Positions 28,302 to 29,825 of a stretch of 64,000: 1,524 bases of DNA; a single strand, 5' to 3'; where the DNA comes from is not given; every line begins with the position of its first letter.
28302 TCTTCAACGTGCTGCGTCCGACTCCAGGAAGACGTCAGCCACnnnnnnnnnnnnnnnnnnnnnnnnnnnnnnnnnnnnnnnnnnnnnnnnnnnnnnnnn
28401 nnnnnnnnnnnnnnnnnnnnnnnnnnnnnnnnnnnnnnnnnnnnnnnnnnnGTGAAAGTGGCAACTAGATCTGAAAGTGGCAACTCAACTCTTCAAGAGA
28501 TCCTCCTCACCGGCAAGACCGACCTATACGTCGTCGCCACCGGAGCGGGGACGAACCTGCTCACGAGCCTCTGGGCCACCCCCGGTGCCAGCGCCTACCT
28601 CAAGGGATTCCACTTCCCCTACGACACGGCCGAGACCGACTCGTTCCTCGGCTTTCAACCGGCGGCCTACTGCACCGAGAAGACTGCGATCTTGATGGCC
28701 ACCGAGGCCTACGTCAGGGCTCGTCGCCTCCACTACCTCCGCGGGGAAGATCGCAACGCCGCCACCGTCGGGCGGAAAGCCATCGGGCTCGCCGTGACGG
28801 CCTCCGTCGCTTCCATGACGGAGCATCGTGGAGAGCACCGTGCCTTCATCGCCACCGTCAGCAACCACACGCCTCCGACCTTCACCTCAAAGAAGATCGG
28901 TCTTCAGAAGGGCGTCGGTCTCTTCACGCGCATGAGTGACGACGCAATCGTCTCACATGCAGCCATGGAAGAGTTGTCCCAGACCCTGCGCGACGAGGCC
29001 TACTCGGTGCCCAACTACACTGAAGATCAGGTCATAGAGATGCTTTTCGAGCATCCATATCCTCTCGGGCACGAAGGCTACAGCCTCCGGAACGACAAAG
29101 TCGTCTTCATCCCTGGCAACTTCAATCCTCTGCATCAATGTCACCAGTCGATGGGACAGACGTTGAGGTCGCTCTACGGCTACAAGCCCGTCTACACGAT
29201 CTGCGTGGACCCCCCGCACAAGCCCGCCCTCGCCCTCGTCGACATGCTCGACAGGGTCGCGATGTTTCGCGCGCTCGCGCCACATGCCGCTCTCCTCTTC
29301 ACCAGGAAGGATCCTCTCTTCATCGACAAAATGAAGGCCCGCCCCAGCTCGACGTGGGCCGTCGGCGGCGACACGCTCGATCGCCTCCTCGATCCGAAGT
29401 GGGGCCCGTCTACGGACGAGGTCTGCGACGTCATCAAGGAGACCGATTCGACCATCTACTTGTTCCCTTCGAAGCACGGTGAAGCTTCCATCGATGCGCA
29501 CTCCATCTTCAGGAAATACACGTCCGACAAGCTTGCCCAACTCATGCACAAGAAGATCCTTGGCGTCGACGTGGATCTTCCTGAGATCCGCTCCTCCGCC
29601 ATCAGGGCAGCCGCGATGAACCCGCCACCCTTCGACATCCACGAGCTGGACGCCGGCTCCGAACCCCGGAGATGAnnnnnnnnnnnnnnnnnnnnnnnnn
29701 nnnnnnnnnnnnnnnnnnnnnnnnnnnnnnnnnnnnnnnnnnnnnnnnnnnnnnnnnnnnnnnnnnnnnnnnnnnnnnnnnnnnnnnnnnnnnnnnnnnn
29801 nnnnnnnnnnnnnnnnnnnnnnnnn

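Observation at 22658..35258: Extended NAD+ salvage/reconstitution island with unassigned partners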

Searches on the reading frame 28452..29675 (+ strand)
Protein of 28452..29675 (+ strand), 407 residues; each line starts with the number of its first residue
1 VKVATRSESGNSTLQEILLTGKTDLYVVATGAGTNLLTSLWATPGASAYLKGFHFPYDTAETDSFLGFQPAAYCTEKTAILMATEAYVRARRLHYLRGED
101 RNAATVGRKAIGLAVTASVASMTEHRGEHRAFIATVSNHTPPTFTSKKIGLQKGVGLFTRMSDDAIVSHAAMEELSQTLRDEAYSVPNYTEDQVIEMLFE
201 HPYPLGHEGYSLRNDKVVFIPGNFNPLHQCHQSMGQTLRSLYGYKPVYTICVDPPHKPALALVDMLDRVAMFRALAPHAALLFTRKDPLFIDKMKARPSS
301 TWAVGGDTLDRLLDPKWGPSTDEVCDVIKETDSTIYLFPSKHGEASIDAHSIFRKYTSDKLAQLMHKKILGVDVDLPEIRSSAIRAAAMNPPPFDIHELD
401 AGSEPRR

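Call 7: search_protein_families(library=pfam, max_evalue=0.01, proteins=[window:28452-29675:+])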
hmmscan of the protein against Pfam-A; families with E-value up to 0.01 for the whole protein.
window:28452-29675:+ (407 aa): 1 family
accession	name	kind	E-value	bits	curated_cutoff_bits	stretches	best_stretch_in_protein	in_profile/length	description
PF01467.32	CTP_transf_like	-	1.2e-06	29.2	21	1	220-386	2-132/133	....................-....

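Call 9: search_protein_families(library=phrogs, max_evalue=0.001, proteins=[window:28452-29675:+])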
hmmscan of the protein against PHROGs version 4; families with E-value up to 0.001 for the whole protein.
window:28452-29675:+ (407 aa): 0 families

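Call 13: search_solved_structures(query=window:28452-29675:+, max_evalue=1, show_alignments=2)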
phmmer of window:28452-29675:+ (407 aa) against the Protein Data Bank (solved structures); distinct sequences matched with E-value up to 1: 1.
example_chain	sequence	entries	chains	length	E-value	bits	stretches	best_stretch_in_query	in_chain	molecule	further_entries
6ote_A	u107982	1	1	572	0.52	12.4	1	328-377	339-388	Seryl-tRNA synthetase, cytoplasmic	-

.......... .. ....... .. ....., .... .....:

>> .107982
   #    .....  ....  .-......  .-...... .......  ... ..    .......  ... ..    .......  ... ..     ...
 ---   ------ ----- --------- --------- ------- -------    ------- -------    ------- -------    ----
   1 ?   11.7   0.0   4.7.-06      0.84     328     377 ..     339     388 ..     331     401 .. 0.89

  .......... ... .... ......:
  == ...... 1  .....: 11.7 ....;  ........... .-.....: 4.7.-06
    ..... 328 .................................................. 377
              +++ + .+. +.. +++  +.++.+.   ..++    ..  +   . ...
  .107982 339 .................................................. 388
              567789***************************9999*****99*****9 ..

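Call 21: search_protein_families(library=ncbifam, max_evalue=0.1, proteins=[window:28452-29675:+])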
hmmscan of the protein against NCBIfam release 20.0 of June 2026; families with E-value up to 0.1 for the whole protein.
window:28452-29675:+ (407 aa): 6 families
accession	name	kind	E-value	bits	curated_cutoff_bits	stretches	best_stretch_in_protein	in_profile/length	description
TIGR00482.1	TIGR00482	equivalog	7.3e-05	22.9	112.45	1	222-276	4-59/194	nicotinate (nicotinamide) nucleotide adenylyltransferase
NF000841.0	PRK00071.1-4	equivalog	0.00011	22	197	1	215-274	7-67/194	nicotinate-nucleotide adenylyltransferase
TIGR00125.1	cyt_tran_rel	domain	0.00074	19.7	27.7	1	217-275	1-59/65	adenylyltransferase/cytidyltransferase family protein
NF000839.0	PRK00071.1-1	equivalog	0.028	14.3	187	1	218-274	9-66/219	nicotinate-nucleotide adenylyltransferase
NF000840.1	PRK00071.1-3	equivalog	0.066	12.7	150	0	215-272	6-64/201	nicotinate-nucleotide adenylyltransferase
NF000843.0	PRK00071.2-2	equivalog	0.084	12.4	240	0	217-284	14-82/212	nicotinate-nucleotide adenylyltransferase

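Call 23: search_dna_similar(query=window:28452-29675:+, collection=phages, mode=protein, max_rows=30, max_evalue=0.001)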
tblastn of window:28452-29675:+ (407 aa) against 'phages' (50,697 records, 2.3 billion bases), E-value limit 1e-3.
Records with a match: 1; places in all: 1; records where one place covers at least 80% of the query: 0.
Best place of each record, by identity: <60% 1.
By first word of the organism name: uncultured 1.
By host as written in the record: - 1.
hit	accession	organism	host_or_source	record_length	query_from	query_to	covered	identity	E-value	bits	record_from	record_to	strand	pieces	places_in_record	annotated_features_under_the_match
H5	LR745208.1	uncultured phage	metagenomic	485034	25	337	77%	33.2%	7e-39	154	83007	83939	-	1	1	record has no annotation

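Call 25: get_annotated_region(hit=H5, flank=8000)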
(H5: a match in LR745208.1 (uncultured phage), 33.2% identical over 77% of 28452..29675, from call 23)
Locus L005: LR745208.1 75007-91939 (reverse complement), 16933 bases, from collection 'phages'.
description: uncultured phage genome assembly, chromosome: 1.
organism: uncultured phage (NCBI taxid 278008)
taxonomy: Viruses; environmental samples
host: -; source: metagenomic; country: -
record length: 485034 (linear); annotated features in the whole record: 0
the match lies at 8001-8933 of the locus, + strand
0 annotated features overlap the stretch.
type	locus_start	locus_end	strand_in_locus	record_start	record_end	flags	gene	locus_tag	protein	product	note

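Call 31: find_homologous_proteins(query=window:28452-29675:+, max_evalue=0.001)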
Query window:28452-29675:+ (407 aa): 84 proteins with E <= 0.001 among 4803 candidates.
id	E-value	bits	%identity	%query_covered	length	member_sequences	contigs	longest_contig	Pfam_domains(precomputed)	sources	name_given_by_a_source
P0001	1.8e-273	924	100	100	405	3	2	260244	PF01467.33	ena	-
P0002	4.7e-211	719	77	100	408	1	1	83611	PF01467.33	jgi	jgi:cytidylyltransferase-like protein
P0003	1.1e-151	523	63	95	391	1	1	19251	PF01467.33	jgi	jgi:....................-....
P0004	6.1e-148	511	61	92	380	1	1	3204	PF01467.33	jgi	jgi:hypothetical protein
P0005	1.2e-139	484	59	92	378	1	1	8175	PF01467.33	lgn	-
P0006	2.6e-133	463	57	92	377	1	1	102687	PF01467.33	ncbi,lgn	-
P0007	4.6e-87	311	42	93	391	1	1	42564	PF01467.33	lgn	-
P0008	2.9e-70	255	39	92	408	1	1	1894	PF01467.33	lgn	-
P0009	2.8e-67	245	37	91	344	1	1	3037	-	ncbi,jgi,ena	jgi:hypothetical protein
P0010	5.6e-58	215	37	89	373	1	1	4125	-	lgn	-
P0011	9.5e-58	214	37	82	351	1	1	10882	PF01467.33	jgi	jgi:hypothetical protein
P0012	2.1e-56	210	40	78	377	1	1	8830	PF01467.33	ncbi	ncbi:MAG: hypothetical protein ACRD1X_13535 [Vicinamibacteria bacterium]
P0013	9.1e-56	208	39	81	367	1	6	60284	PF01467.33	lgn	-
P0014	5.9e-54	202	36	81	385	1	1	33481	PF01467.33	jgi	jgi:hypothetical protein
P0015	6.7e-54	201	36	81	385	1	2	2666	PF01467.33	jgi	jgi:hypothetical protein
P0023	1.4e-51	194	34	89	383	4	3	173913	-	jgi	jgi:hypothetical protein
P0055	6.8e-41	159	32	77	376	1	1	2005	PF01467.33,PF02464.24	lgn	-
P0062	4.6e-39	153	33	81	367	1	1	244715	PF01467.33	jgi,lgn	jgi:nicotinic acid mononucleotide adenylyltransferase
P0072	8.2e-37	145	32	79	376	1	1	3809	PF01467.33,PF02464.24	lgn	-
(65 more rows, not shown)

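Call 33: search_solved_structures(query=A1, max_evalue=1, show_alignments=3)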
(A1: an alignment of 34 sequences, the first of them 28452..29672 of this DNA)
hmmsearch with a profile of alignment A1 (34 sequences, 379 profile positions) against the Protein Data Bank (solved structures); distinct sequences matched with E-value up to 1: 56.
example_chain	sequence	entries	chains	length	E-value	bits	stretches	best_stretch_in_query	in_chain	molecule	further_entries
1kam_A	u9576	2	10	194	3.4e-10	42.6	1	205-309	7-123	NICOTINATE-NUCLEOTIDE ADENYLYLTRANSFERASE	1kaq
8aih_A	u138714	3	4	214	3.1e-08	36.2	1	201-268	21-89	Probable nicotinate-nucleotide adenylyltransferase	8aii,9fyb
3hfj_A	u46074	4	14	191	1.2e-07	34.2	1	205-308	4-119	Nicotinate (Nicotinamide) nucleotide adenylyltransferase | nicotinate-nucleotide adenylyltransferase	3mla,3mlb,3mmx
2qtr_A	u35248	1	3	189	1.6e-07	33.8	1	206-308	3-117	Probable nicotinate-nucleotide adenylyltransferase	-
3dv2_A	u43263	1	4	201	1.9e-07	33.6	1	206-308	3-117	Nicotinate (Nicotinamide) nucleotide adenylyltransferase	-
2qtm_A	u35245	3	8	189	2e-07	33.5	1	206-308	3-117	Nicotinate (Nicotinamide) nucleotide adenylyltransferase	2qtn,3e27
2h29_A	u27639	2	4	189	3.8e-06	29.3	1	205-338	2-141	Probable nicotinate-nucleotide adenylyltransferase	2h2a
5jbn_A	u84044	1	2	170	3.1e-05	26.3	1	204-260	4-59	Phosphopantetheine adenylyltransferase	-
1b6t_A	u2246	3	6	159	4.9e-05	25.6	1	205-259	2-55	PROTEIN (PHOSPHOPANTETHEINE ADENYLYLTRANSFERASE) | PHOSPHOPANTETHEINE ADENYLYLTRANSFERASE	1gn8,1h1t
6cck_A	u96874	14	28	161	5.1e-05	25.6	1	205-259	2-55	Phosphopantetheine adenylyltransferase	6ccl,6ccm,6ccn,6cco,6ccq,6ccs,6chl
6b7a_A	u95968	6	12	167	5.5e-05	25.5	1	205-261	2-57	Phosphopantetheine adenylyltransferase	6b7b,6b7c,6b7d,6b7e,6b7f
1qjc_A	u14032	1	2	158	7.3e-05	25.1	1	206-261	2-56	PHOSPHOPANTETHEINE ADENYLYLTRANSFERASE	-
8i8i_A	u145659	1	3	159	9.7e-05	24.6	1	206-265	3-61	Phosphopantetheine adenylyltransferase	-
9iyg_A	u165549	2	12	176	0.00019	23.7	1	202-254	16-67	Phosphopantetheine adenylyltransferase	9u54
4ymi_A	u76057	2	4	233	0.00019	23.7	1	202-255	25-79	Probable nicotinate-nucleotide adenylyltransferase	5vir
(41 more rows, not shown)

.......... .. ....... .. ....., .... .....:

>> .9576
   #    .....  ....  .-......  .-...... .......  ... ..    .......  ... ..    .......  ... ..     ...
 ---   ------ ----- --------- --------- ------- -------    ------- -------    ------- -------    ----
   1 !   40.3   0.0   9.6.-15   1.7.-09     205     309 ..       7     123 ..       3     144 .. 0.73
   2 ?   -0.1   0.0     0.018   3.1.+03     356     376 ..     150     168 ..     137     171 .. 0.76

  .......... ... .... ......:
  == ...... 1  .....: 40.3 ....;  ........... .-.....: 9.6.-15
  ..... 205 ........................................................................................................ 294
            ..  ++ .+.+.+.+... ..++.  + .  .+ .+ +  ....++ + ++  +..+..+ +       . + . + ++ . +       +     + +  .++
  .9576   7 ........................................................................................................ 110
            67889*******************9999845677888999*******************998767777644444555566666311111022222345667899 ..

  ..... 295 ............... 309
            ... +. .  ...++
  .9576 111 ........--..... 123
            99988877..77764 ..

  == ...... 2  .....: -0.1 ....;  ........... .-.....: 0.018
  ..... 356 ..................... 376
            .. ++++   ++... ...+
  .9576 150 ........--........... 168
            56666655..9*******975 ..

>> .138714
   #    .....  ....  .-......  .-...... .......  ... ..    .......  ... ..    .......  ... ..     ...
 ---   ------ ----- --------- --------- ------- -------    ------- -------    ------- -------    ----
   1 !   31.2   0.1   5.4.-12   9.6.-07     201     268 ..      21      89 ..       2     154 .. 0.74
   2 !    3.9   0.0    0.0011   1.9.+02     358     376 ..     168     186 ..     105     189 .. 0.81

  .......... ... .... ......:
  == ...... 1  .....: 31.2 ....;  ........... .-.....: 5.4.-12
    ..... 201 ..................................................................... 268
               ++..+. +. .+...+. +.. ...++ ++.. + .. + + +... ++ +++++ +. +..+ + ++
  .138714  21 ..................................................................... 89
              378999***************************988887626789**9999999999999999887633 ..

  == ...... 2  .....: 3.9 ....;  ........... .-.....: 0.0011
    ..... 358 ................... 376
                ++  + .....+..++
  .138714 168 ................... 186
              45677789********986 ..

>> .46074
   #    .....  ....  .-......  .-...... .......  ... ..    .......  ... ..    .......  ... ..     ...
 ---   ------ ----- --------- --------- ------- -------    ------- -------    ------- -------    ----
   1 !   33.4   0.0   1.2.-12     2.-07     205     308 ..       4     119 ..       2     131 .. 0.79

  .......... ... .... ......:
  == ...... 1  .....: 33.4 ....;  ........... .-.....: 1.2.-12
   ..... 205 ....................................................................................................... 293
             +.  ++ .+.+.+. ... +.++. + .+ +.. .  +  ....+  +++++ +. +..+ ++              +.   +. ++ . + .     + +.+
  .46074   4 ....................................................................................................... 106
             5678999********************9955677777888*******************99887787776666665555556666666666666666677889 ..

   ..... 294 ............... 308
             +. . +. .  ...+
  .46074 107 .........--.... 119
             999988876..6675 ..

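Call 34: find_encoding_contigs(protein=P0006, flank=8000, max_places=1)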
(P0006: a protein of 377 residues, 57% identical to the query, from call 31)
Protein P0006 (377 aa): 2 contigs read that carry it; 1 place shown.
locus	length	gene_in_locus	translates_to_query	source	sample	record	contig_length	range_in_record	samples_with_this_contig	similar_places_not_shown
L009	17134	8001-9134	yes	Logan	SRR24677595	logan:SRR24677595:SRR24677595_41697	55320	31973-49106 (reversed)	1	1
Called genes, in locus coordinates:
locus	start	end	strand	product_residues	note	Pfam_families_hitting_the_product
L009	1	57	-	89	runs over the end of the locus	-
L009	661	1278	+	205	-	-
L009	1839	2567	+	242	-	PF00293:NUDIX, PF19368:WHD_AraR, PF21906:WHD_NrtR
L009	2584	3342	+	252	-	-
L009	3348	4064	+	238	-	PF00535:Glycos_transf_2 (weak)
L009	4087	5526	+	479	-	PF18127:NAMPT_N, PF04095:NAPRTase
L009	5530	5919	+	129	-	-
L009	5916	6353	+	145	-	-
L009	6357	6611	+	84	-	-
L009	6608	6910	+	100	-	-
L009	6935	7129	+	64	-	-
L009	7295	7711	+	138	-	PF00072:Response_reg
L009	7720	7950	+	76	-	-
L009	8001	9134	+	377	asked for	PF01467:CTP_transf_like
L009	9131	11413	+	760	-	-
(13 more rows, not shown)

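Call 35: find_encoding_contigs(protein=P0023, flank=8000, max_places=1)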
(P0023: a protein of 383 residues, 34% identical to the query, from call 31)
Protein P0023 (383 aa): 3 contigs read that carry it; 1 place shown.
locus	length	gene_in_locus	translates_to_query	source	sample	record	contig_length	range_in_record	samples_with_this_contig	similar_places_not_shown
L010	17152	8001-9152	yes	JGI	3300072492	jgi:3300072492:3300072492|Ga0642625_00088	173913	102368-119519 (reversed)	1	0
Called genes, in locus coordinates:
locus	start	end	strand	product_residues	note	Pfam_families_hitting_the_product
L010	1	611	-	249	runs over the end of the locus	PF11697:DUF3293 (weak)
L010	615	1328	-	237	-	-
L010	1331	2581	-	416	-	PF18182:mCpol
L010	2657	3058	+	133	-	-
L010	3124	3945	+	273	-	PF21448:DNMK (weak)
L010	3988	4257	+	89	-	-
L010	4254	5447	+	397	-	PF01068:DNA_ligase_A_M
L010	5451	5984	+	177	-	PF00293:NUDIX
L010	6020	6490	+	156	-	PF01464:SLT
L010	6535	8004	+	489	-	PF18127:NAMPT_N, PF04095:NAPRTase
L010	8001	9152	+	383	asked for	-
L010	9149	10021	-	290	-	-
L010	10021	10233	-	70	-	-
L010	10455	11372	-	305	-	-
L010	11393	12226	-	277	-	-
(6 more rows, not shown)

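Call 36: find_encoding_contigs(protein=P0062, flank=8000, max_places=1)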
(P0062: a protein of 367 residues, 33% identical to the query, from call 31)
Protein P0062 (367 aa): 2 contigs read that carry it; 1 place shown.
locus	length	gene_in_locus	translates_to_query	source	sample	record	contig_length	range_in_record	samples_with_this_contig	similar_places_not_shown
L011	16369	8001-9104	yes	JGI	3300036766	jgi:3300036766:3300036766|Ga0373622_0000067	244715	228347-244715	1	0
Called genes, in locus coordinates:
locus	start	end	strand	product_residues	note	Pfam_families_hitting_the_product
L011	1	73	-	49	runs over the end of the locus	-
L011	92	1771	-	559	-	PF12224:Amidoligase_2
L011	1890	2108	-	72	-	-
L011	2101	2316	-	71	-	-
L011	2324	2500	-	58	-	-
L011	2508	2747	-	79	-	-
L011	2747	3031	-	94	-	-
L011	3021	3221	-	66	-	-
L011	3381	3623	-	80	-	-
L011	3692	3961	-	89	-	-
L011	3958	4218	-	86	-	-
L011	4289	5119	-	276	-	PF12224:Amidoligase_2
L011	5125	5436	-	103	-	-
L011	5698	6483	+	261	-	PF00293:NUDIX, PF19368:WHD_AraR, PF21906:WHD_NrtR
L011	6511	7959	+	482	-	PF18127:NAMPT_N, PF04095:NAPRTase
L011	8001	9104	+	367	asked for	PF01467:CTP_transf_like (faint)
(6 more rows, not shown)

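Call 75: find_encoding_contigs(protein=P0002, flank=10000, max_places=1)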
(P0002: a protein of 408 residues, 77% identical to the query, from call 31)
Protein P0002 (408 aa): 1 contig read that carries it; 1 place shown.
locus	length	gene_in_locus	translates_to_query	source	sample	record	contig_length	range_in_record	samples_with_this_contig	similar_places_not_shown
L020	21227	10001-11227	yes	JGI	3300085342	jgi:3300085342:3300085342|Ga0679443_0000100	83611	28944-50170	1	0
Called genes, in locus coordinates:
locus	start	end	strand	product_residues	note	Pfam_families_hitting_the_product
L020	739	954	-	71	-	-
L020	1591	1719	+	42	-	-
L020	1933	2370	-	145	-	PF11645:PDDEXK_5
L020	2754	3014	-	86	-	-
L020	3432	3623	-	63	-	-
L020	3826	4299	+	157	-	-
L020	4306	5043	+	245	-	PF00293:NUDIX, PF19368:WHD_AraR, PF21906:WHD_NrtR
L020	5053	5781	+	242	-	-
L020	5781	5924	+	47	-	-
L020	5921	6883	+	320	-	PF18127:NAMPT_N (weak), PF04095:NAPRTase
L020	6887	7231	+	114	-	-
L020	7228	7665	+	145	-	-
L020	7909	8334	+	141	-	-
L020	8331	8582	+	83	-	-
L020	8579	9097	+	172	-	-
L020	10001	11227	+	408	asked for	PF01467:CTP_transf_like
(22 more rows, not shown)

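Call 99: find_related_loci(query=A1, collection=viral_contigs, flank=6000)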
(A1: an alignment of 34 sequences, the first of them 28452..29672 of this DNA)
Query A1 (407 aa) in viral_contigs; peptide patterns used: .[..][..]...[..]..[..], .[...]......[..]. (x = any residue, [..] = any of these).
434 stretches matched a pattern; 67 encode a relative of the query (tblastn E <= 1e-3); 66 distinct loci.
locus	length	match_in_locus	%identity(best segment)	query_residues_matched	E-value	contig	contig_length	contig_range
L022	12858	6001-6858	38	7-318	2e-59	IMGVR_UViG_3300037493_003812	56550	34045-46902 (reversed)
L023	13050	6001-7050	34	25-387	2e-55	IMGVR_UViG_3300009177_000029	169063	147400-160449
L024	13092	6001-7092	35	25-386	3e-52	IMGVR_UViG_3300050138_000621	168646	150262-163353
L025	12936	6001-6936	36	16-330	6e-50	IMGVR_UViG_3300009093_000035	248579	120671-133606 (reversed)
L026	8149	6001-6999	35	25-367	2e-48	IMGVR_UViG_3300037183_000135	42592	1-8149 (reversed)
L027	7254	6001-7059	32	25-381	3e-47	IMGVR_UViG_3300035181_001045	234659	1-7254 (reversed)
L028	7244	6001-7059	32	25-381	3e-47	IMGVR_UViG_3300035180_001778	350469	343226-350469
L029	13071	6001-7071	30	18-385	2e-46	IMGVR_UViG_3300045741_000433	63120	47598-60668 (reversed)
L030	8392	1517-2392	33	13-320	2e-45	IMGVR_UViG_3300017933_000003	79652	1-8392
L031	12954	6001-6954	33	18-345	2e-45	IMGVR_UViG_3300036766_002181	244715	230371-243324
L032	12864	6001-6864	32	23-318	8e-45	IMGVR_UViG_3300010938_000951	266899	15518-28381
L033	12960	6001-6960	32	14-318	3e-44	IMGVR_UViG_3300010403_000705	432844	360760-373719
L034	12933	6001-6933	33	27-337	1e-43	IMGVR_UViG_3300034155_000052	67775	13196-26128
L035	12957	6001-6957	32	17-337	3e-43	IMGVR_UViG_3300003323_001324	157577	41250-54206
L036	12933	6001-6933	33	25-337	3e-42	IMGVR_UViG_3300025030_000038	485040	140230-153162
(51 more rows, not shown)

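Call 121: find_related_loci(query=A5, collection=genome_contigs, flank=6000)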
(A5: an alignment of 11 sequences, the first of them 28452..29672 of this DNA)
Query A5 (407 aa) in genome_contigs; peptide patterns used: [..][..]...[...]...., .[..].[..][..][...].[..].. (x = any residue, [..] = any of these).
358 stretches matched a pattern; 6 encode a relative of the query (tblastn E <= 1e-3); 6 distinct loci.
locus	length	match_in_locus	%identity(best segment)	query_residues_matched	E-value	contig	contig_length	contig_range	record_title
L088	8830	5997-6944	40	22-338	8e-65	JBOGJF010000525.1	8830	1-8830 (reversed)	MAG: Vicinamibacteria bacterium isolate M3-S_concoct.bin.117_sub k127_4048484, whole genome shotgun sequence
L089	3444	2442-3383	33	22-337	3e-50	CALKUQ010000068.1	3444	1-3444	MAG TPA_asm: uncultured Chlamydiae bacterium isolate SRR6231164_bin.38_CONCOCT_v1.1_MAG genome assembly, contig: ERZ6503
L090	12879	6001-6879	28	25-332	2e-25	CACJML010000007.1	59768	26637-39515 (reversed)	MAG: uncultured SAR86 cluster bacterium isolate AG-447-K20 genome assembly, contig: AG-447-K20_NODE_7, whole genome shot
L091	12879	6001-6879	29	25-332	7e-26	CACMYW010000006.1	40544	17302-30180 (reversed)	MAG: uncultured SAR86 cluster bacterium isolate AG-919-P19 genome assembly, contig: AG-919-P19_NODE_6, whole genome shot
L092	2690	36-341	34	247-353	2e-13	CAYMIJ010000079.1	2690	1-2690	MAG TPA_asm: uncultured Flavobacteriaceae bacterium isolate SRP170004_co1_396 genome assembly, contig: NODE_67321_length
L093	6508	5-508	32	154-319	1e-17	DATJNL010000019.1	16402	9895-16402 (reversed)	MAG TPA_asm: Myxococcales bacterium isolate SMAG_U14860 k141_3439548, whole genome shotgun sequence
